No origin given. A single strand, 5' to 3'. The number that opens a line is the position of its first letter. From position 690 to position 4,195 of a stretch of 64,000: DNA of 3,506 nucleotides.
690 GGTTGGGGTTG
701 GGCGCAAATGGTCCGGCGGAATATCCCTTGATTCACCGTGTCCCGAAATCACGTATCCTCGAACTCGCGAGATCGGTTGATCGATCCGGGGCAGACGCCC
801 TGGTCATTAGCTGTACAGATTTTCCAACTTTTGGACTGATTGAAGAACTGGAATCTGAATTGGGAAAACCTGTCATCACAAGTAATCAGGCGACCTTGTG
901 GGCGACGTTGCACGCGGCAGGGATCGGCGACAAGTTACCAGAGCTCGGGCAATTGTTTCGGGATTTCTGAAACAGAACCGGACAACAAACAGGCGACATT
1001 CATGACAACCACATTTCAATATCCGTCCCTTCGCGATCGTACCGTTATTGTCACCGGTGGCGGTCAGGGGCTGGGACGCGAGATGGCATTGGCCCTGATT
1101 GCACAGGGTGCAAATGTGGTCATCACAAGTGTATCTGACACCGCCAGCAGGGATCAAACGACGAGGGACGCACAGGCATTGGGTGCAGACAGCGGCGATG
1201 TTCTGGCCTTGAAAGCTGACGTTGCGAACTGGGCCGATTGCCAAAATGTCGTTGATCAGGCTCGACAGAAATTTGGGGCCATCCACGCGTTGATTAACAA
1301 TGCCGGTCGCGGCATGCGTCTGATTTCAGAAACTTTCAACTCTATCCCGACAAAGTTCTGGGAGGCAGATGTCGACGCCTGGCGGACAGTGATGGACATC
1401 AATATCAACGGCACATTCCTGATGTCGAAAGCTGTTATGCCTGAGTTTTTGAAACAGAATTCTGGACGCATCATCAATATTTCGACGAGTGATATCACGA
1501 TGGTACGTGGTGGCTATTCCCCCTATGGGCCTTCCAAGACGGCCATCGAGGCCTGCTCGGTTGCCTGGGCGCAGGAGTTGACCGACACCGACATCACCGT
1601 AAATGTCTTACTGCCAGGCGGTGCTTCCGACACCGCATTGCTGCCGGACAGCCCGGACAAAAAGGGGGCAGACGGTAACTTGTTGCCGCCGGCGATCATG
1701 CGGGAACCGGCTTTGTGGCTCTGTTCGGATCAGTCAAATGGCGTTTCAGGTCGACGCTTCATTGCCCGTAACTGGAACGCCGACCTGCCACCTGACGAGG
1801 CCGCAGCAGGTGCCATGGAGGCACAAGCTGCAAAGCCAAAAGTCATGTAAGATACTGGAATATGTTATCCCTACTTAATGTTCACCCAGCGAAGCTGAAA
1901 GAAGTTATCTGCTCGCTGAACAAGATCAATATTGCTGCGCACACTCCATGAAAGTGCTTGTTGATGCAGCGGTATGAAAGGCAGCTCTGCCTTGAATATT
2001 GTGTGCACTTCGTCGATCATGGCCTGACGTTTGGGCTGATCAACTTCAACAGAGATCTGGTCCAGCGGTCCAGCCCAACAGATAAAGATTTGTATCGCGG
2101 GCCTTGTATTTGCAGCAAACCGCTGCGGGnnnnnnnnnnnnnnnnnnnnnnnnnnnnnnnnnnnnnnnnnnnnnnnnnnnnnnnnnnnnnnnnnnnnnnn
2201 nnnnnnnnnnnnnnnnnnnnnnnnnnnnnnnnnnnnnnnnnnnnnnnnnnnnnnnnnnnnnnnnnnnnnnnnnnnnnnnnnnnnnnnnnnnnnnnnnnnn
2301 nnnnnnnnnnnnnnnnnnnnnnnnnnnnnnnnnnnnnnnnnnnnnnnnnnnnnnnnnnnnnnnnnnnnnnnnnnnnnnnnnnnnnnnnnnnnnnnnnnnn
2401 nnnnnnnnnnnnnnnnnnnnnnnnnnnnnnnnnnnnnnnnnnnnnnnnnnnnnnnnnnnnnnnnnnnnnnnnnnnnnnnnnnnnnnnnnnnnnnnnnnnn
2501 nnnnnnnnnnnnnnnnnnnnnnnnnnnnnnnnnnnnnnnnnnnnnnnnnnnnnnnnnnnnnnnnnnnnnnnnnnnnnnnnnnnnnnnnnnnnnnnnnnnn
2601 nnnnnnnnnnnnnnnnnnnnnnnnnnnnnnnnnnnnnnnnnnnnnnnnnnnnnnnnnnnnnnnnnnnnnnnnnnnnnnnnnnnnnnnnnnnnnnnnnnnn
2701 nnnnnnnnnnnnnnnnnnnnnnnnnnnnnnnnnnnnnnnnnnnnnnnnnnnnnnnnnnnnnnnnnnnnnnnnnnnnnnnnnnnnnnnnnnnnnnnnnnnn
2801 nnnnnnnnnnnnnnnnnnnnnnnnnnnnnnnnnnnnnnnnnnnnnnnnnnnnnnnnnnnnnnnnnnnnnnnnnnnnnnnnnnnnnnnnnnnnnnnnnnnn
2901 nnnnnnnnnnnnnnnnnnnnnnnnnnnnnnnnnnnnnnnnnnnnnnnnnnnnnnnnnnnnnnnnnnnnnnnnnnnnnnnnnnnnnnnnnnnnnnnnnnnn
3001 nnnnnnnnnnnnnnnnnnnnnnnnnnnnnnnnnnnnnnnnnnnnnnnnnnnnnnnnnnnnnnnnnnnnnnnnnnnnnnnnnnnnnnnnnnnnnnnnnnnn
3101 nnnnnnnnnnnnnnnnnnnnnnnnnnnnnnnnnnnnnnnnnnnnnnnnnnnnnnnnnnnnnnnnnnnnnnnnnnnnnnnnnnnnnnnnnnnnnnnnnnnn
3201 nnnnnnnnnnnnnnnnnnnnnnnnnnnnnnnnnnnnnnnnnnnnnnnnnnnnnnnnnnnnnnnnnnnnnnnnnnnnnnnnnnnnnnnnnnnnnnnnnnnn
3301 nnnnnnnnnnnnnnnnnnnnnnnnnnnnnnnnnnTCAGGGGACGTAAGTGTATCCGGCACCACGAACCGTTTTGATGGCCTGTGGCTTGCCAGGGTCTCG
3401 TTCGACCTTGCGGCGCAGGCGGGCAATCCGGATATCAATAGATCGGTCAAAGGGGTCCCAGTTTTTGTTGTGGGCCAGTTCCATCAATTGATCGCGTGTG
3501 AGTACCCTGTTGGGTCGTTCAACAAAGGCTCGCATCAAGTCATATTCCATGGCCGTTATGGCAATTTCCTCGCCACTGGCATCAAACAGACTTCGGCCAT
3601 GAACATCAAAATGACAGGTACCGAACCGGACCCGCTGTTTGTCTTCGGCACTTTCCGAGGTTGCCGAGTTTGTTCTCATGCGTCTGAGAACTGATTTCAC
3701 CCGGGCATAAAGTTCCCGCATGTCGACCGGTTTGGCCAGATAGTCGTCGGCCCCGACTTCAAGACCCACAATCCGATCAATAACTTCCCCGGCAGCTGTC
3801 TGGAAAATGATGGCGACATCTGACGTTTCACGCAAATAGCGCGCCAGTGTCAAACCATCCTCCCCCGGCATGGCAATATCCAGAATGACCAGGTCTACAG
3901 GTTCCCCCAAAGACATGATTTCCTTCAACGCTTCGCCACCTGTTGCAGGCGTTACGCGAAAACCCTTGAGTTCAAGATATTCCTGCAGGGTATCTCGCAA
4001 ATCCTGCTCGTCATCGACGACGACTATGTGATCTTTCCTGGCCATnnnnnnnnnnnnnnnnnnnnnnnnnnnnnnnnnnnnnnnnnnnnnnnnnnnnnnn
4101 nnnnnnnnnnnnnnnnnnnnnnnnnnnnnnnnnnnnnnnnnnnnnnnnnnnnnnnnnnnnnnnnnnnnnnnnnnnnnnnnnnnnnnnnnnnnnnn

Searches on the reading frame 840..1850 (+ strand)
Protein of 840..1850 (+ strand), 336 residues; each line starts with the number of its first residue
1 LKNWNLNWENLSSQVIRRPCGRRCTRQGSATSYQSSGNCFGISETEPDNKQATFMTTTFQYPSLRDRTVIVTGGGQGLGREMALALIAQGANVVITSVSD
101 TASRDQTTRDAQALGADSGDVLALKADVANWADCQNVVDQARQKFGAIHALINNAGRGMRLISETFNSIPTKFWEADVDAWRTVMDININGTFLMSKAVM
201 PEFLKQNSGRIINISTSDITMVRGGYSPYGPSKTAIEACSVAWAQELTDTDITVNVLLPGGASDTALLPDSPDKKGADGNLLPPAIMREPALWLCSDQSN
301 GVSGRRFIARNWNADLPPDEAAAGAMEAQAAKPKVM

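Call 79: search_protein_families(library=pfam, proteins=[window:840-1850:+], max_evalue=1e-8)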
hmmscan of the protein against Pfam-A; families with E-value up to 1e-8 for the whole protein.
window:840-1850:+ (336 aa): 3 families
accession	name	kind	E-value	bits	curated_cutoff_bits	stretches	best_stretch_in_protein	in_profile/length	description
PF00106.31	adh_short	-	1.4e-45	155.6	26.6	1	68-270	2-189/195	short chain dehydrogenase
PF13561.12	adh_short_C2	-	7.8e-38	130.8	27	1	76-306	6-228/236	Enoyl-(Acyl carrier protein) reductase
PF08659.16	KR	-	9.4e-12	45.7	22.6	1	68-198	2-122/180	KR domain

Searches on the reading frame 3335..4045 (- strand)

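Call 79: search_protein_families(library=pfam, proteins=[window:3335-4045:-], max_evalue=1e-8)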
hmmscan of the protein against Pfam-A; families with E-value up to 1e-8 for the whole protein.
window:3335-4045:- (236 aa): 2 families
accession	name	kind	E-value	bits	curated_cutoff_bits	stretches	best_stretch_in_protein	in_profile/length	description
PF00072.30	Response_reg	-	3.2e-26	92.1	30.2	1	7-117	1-111/111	Response regulator receiver domain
PF00486.34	Trans_reg_C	-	4.5e-22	78.4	26.2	1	158-233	1-76/77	Transcriptional regulatory protein, C terminal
